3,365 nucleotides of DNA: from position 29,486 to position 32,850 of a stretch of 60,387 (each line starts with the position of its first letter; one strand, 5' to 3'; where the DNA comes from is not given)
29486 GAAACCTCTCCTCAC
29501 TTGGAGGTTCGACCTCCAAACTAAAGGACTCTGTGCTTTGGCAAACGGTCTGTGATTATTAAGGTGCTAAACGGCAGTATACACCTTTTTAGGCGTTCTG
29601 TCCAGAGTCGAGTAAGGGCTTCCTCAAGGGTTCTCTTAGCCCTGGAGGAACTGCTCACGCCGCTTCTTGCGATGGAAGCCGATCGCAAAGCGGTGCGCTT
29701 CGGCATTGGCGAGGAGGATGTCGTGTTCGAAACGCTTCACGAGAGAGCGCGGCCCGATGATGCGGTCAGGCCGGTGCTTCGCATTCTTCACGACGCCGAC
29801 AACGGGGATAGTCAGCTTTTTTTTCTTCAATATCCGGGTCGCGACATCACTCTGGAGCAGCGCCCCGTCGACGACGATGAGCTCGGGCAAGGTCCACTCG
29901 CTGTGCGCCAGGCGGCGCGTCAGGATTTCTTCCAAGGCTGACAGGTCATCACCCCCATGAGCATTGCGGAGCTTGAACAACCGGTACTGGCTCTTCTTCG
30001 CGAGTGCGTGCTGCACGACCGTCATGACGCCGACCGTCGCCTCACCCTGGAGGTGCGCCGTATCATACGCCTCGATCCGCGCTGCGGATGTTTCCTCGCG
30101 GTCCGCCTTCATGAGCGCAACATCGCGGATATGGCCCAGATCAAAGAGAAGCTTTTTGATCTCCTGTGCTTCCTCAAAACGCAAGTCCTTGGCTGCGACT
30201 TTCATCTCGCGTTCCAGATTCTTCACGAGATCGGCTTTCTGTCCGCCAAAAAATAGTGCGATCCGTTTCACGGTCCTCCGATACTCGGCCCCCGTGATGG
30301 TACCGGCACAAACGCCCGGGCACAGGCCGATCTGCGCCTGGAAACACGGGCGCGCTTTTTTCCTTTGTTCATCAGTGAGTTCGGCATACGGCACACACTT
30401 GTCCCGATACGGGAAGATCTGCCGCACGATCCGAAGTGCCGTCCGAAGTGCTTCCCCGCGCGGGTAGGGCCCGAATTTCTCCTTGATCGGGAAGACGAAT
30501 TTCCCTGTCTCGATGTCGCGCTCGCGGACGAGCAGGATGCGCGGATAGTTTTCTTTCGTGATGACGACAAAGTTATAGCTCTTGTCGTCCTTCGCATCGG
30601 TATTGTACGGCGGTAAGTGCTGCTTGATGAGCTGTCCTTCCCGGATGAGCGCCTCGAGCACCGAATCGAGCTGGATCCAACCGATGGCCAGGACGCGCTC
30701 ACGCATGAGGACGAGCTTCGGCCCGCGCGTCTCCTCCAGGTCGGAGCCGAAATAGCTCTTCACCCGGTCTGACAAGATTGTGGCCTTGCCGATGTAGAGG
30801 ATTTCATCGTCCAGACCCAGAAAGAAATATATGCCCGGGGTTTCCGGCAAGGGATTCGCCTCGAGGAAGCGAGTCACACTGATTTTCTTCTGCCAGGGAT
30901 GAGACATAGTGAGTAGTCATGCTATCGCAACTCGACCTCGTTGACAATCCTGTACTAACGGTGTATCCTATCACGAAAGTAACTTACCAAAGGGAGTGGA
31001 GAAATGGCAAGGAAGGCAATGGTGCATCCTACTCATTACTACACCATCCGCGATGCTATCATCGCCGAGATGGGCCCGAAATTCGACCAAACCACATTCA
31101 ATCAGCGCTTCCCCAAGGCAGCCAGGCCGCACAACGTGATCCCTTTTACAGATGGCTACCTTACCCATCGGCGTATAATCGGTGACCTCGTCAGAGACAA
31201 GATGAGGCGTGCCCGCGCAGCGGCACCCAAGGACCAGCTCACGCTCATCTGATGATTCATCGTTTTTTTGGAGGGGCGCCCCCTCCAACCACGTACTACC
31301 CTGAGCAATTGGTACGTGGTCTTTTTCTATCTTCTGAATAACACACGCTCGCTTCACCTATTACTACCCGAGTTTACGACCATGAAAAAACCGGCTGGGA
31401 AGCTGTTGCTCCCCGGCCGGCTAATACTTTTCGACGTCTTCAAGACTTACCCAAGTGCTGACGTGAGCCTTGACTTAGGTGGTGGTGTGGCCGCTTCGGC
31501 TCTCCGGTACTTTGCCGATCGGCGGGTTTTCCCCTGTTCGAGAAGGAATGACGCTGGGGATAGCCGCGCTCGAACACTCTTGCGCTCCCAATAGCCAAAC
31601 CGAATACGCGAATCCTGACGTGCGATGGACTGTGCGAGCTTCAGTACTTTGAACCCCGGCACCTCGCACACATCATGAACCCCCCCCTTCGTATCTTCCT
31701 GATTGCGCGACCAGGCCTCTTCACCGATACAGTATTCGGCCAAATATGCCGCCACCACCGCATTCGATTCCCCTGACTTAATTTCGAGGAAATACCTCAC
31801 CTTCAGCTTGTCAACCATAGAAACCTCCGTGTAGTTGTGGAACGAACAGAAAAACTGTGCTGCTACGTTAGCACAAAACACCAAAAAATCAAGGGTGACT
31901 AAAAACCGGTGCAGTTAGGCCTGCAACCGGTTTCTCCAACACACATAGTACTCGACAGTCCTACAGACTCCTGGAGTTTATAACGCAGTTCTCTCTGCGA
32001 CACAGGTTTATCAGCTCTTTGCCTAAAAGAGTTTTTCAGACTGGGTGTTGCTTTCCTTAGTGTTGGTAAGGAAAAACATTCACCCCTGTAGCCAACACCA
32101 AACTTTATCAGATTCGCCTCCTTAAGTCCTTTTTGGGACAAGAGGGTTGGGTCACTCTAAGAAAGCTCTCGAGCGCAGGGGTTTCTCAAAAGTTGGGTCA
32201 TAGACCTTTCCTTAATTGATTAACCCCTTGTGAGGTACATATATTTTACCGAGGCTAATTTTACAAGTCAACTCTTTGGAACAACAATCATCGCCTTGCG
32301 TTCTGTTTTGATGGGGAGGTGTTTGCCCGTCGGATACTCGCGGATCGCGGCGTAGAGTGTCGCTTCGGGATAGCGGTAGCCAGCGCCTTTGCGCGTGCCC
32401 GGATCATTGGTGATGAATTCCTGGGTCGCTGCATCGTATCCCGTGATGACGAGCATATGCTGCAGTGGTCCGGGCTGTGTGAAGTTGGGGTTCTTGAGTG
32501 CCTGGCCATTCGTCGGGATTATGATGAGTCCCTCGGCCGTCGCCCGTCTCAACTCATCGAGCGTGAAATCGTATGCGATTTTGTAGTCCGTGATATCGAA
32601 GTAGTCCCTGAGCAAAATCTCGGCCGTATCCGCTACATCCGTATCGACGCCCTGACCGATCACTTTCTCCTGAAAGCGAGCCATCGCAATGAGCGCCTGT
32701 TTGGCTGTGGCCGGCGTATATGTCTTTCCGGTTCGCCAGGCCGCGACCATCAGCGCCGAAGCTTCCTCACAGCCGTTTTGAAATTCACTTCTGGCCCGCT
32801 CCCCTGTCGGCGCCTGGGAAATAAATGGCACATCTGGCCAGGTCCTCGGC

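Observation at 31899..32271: Orphan ~340-nt promoter-to-terminator unit with riboswitch-like alternative pairings and no convincing ORF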

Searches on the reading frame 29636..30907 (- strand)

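Call 7: search_protein_families(library=pfam, proteins=[window:29636-30907:-], max_evalue=0.1)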
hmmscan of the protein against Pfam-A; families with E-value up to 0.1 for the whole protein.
window:29636-30907:- (423 aa): 3 families
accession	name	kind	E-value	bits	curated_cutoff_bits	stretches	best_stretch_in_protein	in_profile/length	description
PF08459.17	UvrC_RNaseH_dom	-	3.8e-29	102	22.3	1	273-409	8-159/159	UvrC RNAse H endonuclease domain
PF01541.30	GIY-YIG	-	9.3e-05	23.1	22.6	1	25-102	3-78/78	GIY-YIG catalytic domain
PF02151.25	UVR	-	0.00042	20.4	21.5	1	227-251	3-27/36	UvrB/uvrC motif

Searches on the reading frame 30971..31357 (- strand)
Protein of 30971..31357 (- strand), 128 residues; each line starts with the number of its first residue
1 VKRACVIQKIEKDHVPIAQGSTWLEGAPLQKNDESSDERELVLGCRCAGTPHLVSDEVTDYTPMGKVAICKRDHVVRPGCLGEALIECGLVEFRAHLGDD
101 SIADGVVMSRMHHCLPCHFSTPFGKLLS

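Call 7: search_protein_families(library=pfam, proteins=[window:30971-31357:-], max_evalue=0.1)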
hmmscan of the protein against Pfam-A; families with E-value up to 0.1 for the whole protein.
window:30971-31357:- (128 aa): 0 families

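Call 8: search_protein_families(library=ncbifam, proteins=[window:30971-31357:-], max_evalue=0.1)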
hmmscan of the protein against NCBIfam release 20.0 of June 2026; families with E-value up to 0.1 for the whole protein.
window:30971-31357:- (128 aa): 0 families

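Call 49: search_protein_families(library=phrogs, proteins=[window:30974-31357:-], max_evalue=1)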
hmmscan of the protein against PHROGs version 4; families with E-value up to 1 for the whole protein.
window:30974-31357:- (128 aa): 1 family
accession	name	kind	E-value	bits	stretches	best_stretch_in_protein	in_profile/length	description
phrog_32876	-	unknown function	0.057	14.4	1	76-89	17-30/48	-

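Call 70: search_protein_families(library=padloc, proteins=[window:30974-31357:-], max_evalue=1)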
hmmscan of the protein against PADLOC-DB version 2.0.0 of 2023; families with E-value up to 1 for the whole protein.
window:30974-31357:- (128 aa): 0 families

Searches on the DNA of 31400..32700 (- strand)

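Call 3: search_rna_families(source=window, start=31400, end=32700, threshold=evalue, max_evalue=10, show_alignments=3)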
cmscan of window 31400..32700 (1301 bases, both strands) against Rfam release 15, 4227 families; matches with E-value up to 10: 1.
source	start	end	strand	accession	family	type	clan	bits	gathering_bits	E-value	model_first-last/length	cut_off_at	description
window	32513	32587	+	RF01516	v-snoRNA-1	Gene; snRNA; snoRNA; CD-box;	-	16.5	75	2.1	1-65/65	no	Human herpesvirus 1 small nucleolar RNA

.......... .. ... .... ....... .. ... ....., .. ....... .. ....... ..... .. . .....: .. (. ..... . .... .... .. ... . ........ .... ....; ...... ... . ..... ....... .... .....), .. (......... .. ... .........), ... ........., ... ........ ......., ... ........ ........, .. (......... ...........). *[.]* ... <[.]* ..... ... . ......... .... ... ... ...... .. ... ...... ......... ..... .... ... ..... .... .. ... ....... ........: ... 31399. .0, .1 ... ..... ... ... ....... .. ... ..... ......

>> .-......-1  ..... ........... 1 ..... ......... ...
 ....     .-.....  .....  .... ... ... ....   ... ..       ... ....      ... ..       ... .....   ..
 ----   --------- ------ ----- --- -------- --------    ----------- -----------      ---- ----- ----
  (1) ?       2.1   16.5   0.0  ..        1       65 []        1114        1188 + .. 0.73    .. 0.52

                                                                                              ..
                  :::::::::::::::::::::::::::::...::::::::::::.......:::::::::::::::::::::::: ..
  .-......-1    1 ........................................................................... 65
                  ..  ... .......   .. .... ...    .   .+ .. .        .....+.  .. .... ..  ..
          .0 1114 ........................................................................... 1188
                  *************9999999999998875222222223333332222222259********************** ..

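Call 28: search_dna_similar(query=window:31895-32280:-, collection=phages, mode=distant, max_evalue=1)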
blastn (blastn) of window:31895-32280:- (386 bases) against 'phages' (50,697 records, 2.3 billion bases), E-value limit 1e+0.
Records with a match: 1; places in all: 1; records where one place covers at least 80% of the query: 0.
Best place of each record, by identity: 95-99% 1.
By first word of the organism name: Clostridium 1.
By host as written in the record: Clostridium perfringens 1.
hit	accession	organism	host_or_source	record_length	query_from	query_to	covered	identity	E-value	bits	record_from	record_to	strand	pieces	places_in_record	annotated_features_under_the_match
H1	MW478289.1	Clostridium phage phiCp-A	Clostridium perfringens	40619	168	192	6%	96.0%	4e-1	42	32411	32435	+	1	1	hypothetical protein (x2)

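Call 29: search_dna_similar(query=window:31895-32280:-, collection=plasmids, mode=distant, max_evalue=1)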
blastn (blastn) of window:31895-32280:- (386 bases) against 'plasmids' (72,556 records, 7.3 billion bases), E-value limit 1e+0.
No match.
